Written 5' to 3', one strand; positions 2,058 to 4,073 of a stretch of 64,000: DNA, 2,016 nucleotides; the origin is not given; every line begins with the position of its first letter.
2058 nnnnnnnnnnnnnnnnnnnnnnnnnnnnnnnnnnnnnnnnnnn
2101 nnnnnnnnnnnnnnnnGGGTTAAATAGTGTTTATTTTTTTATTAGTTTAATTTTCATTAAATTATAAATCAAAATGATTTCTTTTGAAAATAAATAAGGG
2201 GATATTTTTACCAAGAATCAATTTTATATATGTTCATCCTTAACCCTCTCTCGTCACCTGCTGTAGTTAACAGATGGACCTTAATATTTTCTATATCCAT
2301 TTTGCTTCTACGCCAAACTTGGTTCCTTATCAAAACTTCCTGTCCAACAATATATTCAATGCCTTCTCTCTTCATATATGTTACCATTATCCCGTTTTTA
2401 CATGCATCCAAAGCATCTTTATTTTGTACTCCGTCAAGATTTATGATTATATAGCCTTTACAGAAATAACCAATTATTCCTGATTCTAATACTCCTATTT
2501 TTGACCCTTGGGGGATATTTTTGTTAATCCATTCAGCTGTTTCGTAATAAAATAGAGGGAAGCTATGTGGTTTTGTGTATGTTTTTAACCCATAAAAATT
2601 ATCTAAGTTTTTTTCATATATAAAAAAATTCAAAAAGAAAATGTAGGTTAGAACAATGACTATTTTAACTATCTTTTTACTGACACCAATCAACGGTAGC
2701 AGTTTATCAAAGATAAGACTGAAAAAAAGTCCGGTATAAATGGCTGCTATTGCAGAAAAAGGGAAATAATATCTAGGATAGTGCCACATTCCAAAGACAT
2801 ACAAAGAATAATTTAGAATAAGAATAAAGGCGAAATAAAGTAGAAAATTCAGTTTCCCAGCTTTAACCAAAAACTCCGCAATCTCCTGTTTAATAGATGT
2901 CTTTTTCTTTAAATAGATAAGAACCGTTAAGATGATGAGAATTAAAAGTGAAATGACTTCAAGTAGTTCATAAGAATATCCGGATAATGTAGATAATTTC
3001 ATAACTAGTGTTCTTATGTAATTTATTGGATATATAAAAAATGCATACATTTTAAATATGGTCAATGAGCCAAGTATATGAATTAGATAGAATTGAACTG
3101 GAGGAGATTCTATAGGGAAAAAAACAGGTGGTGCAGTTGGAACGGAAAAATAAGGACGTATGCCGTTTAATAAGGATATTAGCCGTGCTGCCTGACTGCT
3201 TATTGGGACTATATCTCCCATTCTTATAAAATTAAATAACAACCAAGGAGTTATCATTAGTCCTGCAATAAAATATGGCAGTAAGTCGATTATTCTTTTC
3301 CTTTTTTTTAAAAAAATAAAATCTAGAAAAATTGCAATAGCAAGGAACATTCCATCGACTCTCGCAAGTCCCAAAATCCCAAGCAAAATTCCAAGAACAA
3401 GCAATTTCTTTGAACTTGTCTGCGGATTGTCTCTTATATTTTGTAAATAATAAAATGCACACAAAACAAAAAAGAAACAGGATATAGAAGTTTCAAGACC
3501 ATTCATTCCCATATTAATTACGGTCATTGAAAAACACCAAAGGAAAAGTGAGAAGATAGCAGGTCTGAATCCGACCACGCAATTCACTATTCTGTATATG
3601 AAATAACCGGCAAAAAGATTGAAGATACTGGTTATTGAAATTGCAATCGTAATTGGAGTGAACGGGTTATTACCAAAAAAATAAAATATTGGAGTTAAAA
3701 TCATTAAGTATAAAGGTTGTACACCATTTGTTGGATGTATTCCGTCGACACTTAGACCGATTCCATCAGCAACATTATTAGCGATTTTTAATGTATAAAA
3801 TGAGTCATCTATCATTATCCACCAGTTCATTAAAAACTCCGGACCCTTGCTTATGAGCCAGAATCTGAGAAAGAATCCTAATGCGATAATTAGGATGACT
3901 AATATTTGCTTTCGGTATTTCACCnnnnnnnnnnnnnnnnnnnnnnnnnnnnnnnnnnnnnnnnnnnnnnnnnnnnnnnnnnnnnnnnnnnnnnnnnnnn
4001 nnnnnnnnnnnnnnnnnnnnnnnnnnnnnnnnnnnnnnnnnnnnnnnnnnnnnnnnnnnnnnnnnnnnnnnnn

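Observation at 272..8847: Compact minus-strand operon of FAD oxidoreductase, B12-radical-SAM, two large polytopic membrane proteins and a membrane-anchored sulfatase-like protein; candidate undescribed glycan/glycolipid modification module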

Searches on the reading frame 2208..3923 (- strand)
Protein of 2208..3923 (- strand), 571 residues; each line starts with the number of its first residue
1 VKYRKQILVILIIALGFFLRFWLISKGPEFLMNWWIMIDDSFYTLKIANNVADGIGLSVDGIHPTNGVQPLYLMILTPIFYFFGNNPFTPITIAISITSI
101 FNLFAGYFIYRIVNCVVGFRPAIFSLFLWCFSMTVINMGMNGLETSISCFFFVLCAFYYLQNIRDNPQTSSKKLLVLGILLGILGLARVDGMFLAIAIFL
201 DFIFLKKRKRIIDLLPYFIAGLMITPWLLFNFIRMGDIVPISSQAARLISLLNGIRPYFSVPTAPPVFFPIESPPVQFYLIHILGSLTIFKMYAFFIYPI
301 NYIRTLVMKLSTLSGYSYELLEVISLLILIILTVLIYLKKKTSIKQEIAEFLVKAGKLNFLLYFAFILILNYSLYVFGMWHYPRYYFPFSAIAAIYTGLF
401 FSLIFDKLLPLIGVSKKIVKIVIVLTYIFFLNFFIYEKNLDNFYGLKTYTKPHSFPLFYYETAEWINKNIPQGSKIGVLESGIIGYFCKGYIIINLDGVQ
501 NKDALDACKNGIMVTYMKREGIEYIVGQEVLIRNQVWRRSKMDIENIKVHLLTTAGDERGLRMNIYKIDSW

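Call 5: search_protein_families(library=pfam, proteins=[window:2208-3923:-], max_evalue=0.01)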
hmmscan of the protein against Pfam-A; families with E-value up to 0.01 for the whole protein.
window:2208-3923:- (571 aa): 0 families

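Call 6: search_protein_families(library=ncbifam, proteins=[window:2208-3923:-], max_evalue=0.01)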
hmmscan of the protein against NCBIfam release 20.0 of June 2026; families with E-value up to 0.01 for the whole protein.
window:2208-3923:- (571 aa): 0 families

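Call 9: find_encoding_contigs(protein=window:2208-3923:-, flank=10000, max_places=6)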
Protein window:2208-3923:- (571 aa): no gene with exactly this product is on record in the collection.

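Call 12: find_homologous_proteins(query=window:2208-3923:-, max_evalue=0.001)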
Query window:2208-3923:- (571 aa): 43 proteins with E <= 0.001 among 8000 candidates.
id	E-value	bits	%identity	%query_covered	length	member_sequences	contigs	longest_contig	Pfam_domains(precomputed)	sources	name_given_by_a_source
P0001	0.0e+0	1199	100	95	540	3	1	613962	PF13231.13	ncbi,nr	ncbi:MAG: hypothetical protein HZA77_13565 [Candidatus Schekmanbacteria bacterium]|nr:hypothetical p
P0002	5.1e-229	780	62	100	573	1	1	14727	PF13231.13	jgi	-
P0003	1.2e-221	755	59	100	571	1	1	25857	PF13231.13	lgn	-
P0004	1.7e-217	742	58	99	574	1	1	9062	PF03901.24,PF13231.13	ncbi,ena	-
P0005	6.3e-131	456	44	99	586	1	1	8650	PF13231.13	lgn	-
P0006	2.8e-75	272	33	87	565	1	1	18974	PF13231.13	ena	-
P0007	4.8e-70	255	31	93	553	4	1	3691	PF13231.13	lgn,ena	-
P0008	3.0e-67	246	32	93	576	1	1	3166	PF03901.24,PF13231.13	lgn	-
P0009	2.2e-66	243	32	92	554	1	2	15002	PF13231.13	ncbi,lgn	ncbi:MAG: glycosyltransferase family 39 protein [Candidatus Krumholzibacteriales bacterium]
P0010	1.4e-65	240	30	90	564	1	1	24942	PF02516.21,PF09852.16,PF13231.13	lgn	-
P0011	2.5e-65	239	31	96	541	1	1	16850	PF13231.13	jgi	jgi:hypothetical protein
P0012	6.7e-63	231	30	87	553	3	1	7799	PF13231.13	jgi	jgi:hypothetical protein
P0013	3.2e-60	222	29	87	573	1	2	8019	PF09852.16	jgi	jgi:hypothetical protein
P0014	8.9e-46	175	35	49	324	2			PF13231.13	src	-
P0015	1.4e-32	131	31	42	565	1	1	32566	-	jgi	jgi:hypothetical protein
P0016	1.1e-31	128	25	87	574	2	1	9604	PF13231.13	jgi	jgi:hypothetical protein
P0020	3.3e-29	120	29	49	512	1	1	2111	PF13231.13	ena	-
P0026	1.7e-24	105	25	85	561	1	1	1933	PF13231.13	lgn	-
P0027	3.6e-22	97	21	87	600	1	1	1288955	PF13231.13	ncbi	ncbi:MAG: glycosyltransferase family 39 protein [Myxococcota bacterium]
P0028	4.5e-22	97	29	40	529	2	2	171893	PF13231.13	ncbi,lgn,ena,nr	ncbi:MAG: glycosyltransferase family 39 protein [Candidatus Aenigmarchaeota archaeon]|nr:glycosyltra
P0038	7.3e-12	63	22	85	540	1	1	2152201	PF13231.13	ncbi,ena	-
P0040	1.3e-11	62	24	85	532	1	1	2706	PF13231.13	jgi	jgi:hypothetical protein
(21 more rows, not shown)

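Call 13: find_encoding_contigs(protein=P0001, flank=10000, max_places=2)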
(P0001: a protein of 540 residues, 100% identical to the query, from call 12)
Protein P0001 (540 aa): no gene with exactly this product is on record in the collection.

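Call 14: find_encoding_contigs(protein=P0002, flank=10000, max_places=2)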
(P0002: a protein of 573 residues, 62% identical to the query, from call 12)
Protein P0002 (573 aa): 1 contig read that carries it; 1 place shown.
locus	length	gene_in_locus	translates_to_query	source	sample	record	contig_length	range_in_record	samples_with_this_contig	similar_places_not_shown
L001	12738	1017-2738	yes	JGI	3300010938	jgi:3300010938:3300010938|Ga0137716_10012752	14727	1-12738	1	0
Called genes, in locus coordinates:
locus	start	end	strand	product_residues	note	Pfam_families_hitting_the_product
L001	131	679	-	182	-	PF00891:Methyltransf_2 (weak), PF01728:FtsJ (weak), PF07021:MetW, PF13489:Methyltransf_23, PF13847:Methyltransf_31, PF08241:Methyltransf_11, PF08242:Methyltransf_12, PF13649:Methyltransf_25, +1 more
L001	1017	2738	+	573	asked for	PF13231:PMT_2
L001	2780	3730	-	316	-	PF00535:Glycos_transf_2, PF10111:Glyco_tranf_2_2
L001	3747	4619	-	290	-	PF04794:YdjC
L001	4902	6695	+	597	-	-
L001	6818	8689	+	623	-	PF13231:PMT_2 (weak)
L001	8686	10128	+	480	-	-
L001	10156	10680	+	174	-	-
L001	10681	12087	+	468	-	-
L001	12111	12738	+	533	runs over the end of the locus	-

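Call 15: find_encoding_contigs(protein=P0003, flank=10000, max_places=2)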
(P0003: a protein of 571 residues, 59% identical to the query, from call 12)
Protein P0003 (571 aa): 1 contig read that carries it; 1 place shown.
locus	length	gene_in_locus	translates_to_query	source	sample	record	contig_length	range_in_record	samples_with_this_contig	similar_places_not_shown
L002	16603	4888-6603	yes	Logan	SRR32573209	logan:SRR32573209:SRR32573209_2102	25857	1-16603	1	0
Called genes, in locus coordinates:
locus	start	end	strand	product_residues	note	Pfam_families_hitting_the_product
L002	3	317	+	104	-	?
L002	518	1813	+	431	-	PF05935:Arylsulfotrans (faint), PF14269:Arylsulfotran_2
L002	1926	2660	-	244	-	PF13641:Glyco_tranf_2_3 (weak), PF00535:Glycos_transf_2, PF10111:Glyco_tranf_2_2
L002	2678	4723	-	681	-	PF13231:PMT_2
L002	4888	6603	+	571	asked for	PF13231:PMT_2 (weak)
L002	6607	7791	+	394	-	PF13472:Lipase_GDSL_2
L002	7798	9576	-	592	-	-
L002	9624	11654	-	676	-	PF00884:Sulfatase, PF01663:Phosphodiest, PF16347:SGSH_C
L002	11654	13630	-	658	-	PF13181:TPR_8 (faint), PF13428:TPR_14 (faint), PF10373:EST1_DNA_bind (faint), PF13424:TPR_12 (faint), PF13431:TPR_17 (faint), PF13414:TPR_11 (weak), PF00515:TPR_1, PF07719:TPR_2, +3 more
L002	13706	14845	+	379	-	PF00657:Lipase_GDSL (faint), PF13472:Lipase_GDSL_2 (weak), PF16822:ALGX (weak)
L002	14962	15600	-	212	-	PF00535:Glycos_transf_2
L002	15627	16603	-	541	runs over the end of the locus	PF01593:Amino_oxidase, PF13450:NAD_binding_8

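Call 16: find_encoding_contigs(protein=P0004, flank=10000, max_places=2)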
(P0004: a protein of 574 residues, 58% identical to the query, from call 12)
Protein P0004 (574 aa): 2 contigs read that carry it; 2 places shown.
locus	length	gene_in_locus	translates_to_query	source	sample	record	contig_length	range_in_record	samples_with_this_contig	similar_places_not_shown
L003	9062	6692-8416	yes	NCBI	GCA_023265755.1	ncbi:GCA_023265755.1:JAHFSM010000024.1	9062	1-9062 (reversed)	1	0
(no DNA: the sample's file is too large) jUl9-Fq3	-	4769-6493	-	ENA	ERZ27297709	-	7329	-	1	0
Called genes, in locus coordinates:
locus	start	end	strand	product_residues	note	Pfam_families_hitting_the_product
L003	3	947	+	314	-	?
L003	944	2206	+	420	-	-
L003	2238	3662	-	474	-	PF00884:Sulfatase, PF01663:Phosphodiest, PF16347:SGSH_C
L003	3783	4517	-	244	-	PF00535:Glycos_transf_2, PF10111:Glyco_tranf_2_2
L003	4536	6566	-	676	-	PF13231:PMT_2 (weak)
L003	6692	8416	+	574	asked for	PF03901:Glyco_transf_22, PF13231:PMT_2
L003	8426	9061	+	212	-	?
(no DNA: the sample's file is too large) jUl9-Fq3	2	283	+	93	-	?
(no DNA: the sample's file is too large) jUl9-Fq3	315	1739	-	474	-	PF00884:Sulfatase, PF01663:Phosphodiest, PF16347:SGSH_C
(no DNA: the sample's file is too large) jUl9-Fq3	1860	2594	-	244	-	PF00535:Glycos_transf_2, PF10111:Glyco_tranf_2_2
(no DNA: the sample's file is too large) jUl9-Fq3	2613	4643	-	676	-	PF13231:PMT_2 (weak)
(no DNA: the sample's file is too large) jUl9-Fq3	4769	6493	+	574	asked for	PF03901:Glyco_transf_22, PF13231:PMT_2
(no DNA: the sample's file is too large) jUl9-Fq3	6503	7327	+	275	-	?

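Call 17: find_encoding_contigs(protein=P0005, flank=10000, max_places=2)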
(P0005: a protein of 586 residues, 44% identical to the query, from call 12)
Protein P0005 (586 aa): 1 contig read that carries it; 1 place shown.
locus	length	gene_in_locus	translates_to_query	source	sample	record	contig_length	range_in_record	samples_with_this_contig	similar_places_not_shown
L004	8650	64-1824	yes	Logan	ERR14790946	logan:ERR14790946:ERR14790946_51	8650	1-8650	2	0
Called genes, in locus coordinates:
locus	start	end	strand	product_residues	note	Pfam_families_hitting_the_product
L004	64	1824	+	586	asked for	PF13231:PMT_2 (weak)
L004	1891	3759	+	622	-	PF00884:Sulfatase, PF01663:Phosphodiest (weak), PF16347:SGSH_C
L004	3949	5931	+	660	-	-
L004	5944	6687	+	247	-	PF00535:Glycos_transf_2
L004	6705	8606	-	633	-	PF00515:TPR_1 (weak), PF13424:TPR_12, PF13432:TPR_16, PF13414:TPR_11, PF14559:TPR_19, PF21033:RMD1-3 (weak), PF00515:TPR_1, PF07719:TPR_2 (weak), +12 more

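Call 18: find_encoding_contigs(protein=P0006, flank=10000, max_places=2)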
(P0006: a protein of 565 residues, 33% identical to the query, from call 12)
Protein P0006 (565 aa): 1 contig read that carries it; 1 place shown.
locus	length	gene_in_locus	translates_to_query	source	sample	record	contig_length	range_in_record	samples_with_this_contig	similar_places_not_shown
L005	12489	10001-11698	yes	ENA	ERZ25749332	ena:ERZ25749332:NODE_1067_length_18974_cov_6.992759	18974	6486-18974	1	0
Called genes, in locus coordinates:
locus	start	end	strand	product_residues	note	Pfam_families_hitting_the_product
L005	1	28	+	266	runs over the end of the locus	PF00005:ABC_tran, PF02463:SMC_N, PF13304:AAA_21 (weak)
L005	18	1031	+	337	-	PF01032:FecCD, PF00950:ABC-3 (weak)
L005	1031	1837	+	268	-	PF04055:Radical_SAM, PF13353:Fer4_12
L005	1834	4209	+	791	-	PF02901:PFL-like, PF01228:Gly_radical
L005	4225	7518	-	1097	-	PF07494:Reg_prop (faint), PF08450:SGL (faint), PF23748:Beta-prop_LRRK2 (faint), PF07495:Y_Y_Y, PF07228:SpoIIE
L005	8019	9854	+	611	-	PF20176:DUF6541 (weak)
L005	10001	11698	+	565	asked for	PF13231:PMT_2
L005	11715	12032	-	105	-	-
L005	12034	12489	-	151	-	?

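Call 23: find_related_loci(query=A1, collection=genome_contigs, flank=10000)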
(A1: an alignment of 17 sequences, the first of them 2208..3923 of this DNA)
Query A1 (571 aa) in genome_contigs; peptide patterns used: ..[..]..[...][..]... (x = any residue, [..] = any of these).
531 stretches matched a pattern; 498 encode a relative of the query (tblastn E <= 1e-3); the best 80 are kept; 80 distinct loci.
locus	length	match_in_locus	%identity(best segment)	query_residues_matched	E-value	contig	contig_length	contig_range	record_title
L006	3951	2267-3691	34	39-533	6e-78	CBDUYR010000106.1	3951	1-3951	MAG TPA_asm: uncultured bacterium isolate SRR21487739_maxbin2_12 genome assembly, contig: ERZ25074848.7490, whole genome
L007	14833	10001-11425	33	39-533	2e-75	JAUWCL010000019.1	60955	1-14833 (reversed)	MAG: Candidatus Krumholzibacteriota bacterium isolate CSMAG_2137 CSMAG_2137_k141_2228366_length_60955_cov_33.0195, whole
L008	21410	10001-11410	34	39-528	2e-77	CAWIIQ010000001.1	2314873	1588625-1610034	MAG: Candidatus Krumholzibacteria bacterium isolate MFD03804.bin.1.34 genome assembly, contig: contig_15583, whole genom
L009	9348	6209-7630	33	39-532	1e-70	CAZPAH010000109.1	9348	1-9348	MAG TPA_asm: uncultured bacterium isolate binchicken_co129_916 genome assembly, contig: NODE_23821_length_9348_cov_3.986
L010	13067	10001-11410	32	39-528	1e-70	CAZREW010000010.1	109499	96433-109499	MAG TPA_asm: uncultured bacterium isolate binchicken_co150_728 genome assembly, contig: NODE_246_length_109499_cov_11.54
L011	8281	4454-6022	29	5-543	1e-70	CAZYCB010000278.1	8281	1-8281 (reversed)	MAG TPA_asm: uncultured bacterium isolate binchicken_co255_226 genome assembly, contig: k141_900183, whole genome shotgu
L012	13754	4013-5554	33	1-533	6e-70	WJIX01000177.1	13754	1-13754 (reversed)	MAG: bacterium isolate Bin_043 k141_2671278, whole genome shotgun sequence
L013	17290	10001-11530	31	1-529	6e-69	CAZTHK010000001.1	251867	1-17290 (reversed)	MAG TPA_asm: uncultured bacterium isolate SRP141376_co1_20 genome assembly, contig: NODE_47_length_251867_cov_87.856004,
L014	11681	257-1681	31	39-533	9e-69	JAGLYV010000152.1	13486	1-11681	MAG: Candidatus Krumholzibacteriia bacterium isolate RS_13_38 ZL320.bin.38.fa_152, whole genome shotgun sequence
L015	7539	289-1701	33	39-529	8e-69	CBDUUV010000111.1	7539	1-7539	MAG TPA_asm: uncultured bacterium isolate SRR22302361_binner13_Refined_86 genome assembly, contig: ERZ25748748.7262, who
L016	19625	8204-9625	33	39-532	2e-67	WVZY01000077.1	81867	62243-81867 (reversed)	MAG: Candidatus Latescibacterota bacterium isolate CS4-C107 C_merged_R1_(paired)_contig_627, whole genome shotgun sequen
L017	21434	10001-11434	31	37-533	4e-66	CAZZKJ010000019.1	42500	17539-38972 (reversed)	MAG TPA_asm: uncultured bacterium isolate binchicken_co275_80 genome assembly, contig: NODE_871_length_42500_cov_8.56819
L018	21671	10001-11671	30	2-570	9e-66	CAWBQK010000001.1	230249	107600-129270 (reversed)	MAG: Candidatus Latescibacteria bacterium isolate MFD03804.bin.2.152 genome assembly, contig: contig_12943, whole genome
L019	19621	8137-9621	31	8-525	2e-65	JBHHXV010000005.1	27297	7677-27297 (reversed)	MAG: bacterium isolate D_1_bin.12 NODE_395_length_27297_cov_5.696388, whole genome shotgun sequence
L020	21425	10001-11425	32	39-533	2e-64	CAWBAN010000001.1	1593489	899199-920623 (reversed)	MAG: uncultured bacterium isolate MFD02979.bin.1.41 genome assembly, contig: contig_11777, whole genome shotgun sequence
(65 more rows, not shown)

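Call 61: predict_structure(alignment_id=A1)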
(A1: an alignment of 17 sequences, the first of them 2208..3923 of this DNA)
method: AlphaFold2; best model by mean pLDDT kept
length: 571 residues; sequences in the alignment: 17
mean_pLDDT: 87.4   pTM: 0.89
mean pLDDT of the five models: 87.4, 87.0, 85.9, 85.9, 85.1
residues with pLDDT >= 90: 320; 70-90: 200; 50-70: 26; < 50: 25
segments of 3 or more residues with pLDDT < 50: 259-263, 438-456
pLDDT, mean of each block of 10 residues (from residue 1): 93 96 92 81 95 95 92 97 94 96 98 95 95 86 93 98 90 97 95 95 80 94 95 91 90 68 68 90 84 80 79 90 87 84 90 94 95 78 82 95 90 88 86 59 38 55 91 95 92 94 94 95 92 88 77 71 86 88
secondary structure, 60 per line:
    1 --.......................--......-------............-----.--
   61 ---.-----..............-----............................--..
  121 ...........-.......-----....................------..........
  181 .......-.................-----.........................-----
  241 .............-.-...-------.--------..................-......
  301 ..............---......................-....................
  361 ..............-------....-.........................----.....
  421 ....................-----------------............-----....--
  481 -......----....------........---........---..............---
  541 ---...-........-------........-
elements in order: H3-25 H28-33 H41-52 H70-83 H89-116 H119-131 H133-139 H145-164 H171-187 H189-205 H211-235 H241-253 H276-293 H295-314 H318-339 H341-374 H382-385 H387-411 H416-440 H458-469 E475-478 H482-487 E492-495 H502-509 H513-520 E524-528 H529-537 E548-555 E563-570
